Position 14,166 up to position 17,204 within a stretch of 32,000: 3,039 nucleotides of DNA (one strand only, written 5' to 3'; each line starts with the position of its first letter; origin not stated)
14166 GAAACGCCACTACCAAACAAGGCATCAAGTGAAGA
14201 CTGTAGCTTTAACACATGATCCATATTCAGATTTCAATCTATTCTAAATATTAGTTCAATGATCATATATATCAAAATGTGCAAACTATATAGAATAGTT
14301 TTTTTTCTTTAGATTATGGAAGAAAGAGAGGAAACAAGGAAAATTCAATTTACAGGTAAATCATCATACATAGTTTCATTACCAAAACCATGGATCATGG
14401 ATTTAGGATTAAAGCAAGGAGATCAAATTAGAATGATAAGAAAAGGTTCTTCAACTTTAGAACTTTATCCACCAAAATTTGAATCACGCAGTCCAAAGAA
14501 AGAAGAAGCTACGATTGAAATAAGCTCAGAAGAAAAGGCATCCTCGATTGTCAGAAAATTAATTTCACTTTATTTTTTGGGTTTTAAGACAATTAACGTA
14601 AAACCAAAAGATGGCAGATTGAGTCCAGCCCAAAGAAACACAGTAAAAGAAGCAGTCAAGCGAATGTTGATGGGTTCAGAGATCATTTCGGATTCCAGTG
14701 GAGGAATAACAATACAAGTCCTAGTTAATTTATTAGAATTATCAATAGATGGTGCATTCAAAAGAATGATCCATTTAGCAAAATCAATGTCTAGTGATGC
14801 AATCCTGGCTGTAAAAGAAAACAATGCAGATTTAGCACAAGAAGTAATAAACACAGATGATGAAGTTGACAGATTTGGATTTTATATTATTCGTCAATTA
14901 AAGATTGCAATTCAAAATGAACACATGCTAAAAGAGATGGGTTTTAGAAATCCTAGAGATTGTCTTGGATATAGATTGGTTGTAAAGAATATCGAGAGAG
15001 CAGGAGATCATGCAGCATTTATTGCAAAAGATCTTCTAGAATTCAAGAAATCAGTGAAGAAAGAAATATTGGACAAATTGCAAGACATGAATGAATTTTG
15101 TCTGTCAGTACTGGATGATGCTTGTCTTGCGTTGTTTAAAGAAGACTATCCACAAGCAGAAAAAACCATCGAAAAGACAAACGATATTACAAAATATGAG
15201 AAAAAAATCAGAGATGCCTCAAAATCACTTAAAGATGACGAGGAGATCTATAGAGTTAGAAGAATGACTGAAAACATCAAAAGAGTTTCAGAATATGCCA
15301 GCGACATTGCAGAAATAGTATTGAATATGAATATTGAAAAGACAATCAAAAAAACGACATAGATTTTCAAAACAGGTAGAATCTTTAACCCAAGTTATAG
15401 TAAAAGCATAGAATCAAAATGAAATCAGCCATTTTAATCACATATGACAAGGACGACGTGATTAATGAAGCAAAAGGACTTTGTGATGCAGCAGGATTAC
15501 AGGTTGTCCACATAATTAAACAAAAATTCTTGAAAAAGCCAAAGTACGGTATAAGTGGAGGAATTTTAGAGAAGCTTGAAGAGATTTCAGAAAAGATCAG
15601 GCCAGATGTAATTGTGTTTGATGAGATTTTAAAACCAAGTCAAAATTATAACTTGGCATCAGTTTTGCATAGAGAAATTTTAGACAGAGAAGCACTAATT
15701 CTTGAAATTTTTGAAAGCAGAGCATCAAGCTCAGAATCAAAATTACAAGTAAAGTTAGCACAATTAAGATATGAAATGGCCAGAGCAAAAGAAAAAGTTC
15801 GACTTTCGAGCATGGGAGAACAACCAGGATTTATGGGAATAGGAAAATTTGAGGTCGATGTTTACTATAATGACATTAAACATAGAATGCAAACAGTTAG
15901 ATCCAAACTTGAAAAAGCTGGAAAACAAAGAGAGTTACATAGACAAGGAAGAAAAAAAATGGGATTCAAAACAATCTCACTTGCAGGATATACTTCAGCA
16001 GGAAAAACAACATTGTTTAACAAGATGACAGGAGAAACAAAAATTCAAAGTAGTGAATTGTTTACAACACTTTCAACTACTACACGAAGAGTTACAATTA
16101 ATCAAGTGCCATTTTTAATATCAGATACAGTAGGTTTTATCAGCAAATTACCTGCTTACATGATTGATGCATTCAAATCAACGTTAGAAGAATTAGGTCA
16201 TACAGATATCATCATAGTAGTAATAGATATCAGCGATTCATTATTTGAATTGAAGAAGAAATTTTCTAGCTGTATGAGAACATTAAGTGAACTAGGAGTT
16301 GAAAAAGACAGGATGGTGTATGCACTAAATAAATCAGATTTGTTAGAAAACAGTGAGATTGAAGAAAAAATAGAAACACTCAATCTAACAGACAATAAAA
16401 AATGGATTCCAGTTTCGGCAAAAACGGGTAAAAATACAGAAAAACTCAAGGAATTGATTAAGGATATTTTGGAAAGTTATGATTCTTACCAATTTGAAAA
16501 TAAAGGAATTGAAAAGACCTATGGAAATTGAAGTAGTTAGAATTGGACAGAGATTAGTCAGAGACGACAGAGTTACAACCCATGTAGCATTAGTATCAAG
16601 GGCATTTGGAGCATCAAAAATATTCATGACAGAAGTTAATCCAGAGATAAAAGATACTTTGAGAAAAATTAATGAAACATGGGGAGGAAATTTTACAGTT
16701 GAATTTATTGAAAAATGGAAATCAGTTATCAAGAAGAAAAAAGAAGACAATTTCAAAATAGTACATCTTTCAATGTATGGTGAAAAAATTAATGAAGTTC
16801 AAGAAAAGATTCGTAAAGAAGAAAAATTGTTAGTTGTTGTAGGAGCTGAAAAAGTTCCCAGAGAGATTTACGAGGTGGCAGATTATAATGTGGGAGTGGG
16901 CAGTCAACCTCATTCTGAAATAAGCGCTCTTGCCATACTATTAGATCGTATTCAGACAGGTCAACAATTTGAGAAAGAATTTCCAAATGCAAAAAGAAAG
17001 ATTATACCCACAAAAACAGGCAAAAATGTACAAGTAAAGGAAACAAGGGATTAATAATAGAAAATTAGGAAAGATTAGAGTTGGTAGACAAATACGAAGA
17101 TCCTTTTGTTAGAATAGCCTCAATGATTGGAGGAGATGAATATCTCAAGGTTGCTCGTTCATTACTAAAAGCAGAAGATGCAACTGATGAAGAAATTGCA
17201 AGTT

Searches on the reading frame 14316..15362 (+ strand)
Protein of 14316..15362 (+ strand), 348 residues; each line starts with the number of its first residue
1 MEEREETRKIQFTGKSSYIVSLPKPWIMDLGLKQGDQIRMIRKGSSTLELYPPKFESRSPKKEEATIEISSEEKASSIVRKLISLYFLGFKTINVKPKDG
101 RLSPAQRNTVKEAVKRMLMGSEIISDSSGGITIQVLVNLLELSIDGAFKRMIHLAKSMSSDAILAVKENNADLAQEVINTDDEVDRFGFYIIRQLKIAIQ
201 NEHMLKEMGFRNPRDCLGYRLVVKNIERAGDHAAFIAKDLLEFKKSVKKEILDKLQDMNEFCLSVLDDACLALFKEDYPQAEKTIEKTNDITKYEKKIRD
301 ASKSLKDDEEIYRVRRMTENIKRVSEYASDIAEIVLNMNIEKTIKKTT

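Call 85: search_protein_families(library=pfam, proteins=[window:14316-15362:+], max_evalue=0.001)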
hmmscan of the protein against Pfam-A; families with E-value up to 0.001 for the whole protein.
window:14316-15362:+ (348 aa): 2 families
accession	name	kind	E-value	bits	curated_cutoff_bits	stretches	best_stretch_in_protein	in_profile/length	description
PF01895.24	PhoU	-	2.7e-26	92.2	23.5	2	149-239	2-88/89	PhoU domain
PF04014.23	MazE_antitoxin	-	1.7e-09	37.9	24.7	1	11-54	1-44/48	Antidote-toxin recognition MazE, bacterial antitoxin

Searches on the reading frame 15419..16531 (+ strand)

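Call 85: search_protein_families(library=pfam, proteins=[window:15419-16531:+], max_evalue=0.001)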
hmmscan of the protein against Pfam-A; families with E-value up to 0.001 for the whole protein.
window:15419-16531:+ (370 aa): 8 families
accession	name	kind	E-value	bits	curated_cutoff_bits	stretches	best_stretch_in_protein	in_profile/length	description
PF13167.11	GTP-bdg_N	-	2.7e-18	66.7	25.4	1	15-98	4-88/89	GTP-binding GTPase N-terminal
PF16360.10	GTP-bdg_M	-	2.3e-17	63.7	29.5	1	101-178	1-79/79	GTP-binding GTPase Middle Region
PF01926.29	MMR_HSR1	-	9.1e-17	61.6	21.9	1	186-305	2-113/113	50S ribosome-binding GTPase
PF02421.24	FeoB_N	-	4.2e-09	36.5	27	1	185-346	2-155/156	Ferrous iron transport protein B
PF03193.22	RsgA_GTPase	-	7e-08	32.9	30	0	171-240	94-168/174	RsgA GTPase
PF00009.33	GTP_EFTU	-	1.3e-07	31.8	26.5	1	189-352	9-187/188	Elongation factor Tu GTP binding domain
PF00025.27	Arf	-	4.9e-06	26.6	22.3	1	186-349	17-169/174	ADP-ribosylation factor family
PF16897.10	MMR_HSR1_Xtn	-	0.00026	21.4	35.2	1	299-350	58-103/106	C-terminal region of MMR_HSR1 domain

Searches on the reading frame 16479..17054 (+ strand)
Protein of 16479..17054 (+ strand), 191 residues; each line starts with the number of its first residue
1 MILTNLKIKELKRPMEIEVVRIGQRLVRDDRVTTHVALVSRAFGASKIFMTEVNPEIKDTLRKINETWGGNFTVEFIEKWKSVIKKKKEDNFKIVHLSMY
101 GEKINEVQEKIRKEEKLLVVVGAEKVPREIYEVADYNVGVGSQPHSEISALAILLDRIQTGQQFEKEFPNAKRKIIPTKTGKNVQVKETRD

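Call 84: search_protein_families(library=pfam, proteins=[window:16479-17054:+], max_evalue=0.001)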
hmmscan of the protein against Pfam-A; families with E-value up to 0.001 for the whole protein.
window:16479-17054:+ (191 aa): 3 families
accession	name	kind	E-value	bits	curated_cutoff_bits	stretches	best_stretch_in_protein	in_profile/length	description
PF01994.21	Trm56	-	3.6e-50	169.3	25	1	68-184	1-118/119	tRNA ribose 2'-O-methyltransferase, aTrm56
PF00588.24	SpoU_methylase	-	1.6e-05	25.5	29.7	1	39-139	21-121/142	SpoU rRNA Methylase family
PF14419.11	SPOUT_MTase_2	-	0.00099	19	28.4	0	83-140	87-148/173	AF2226-like SPOUT RNA Methylase fused to THUMP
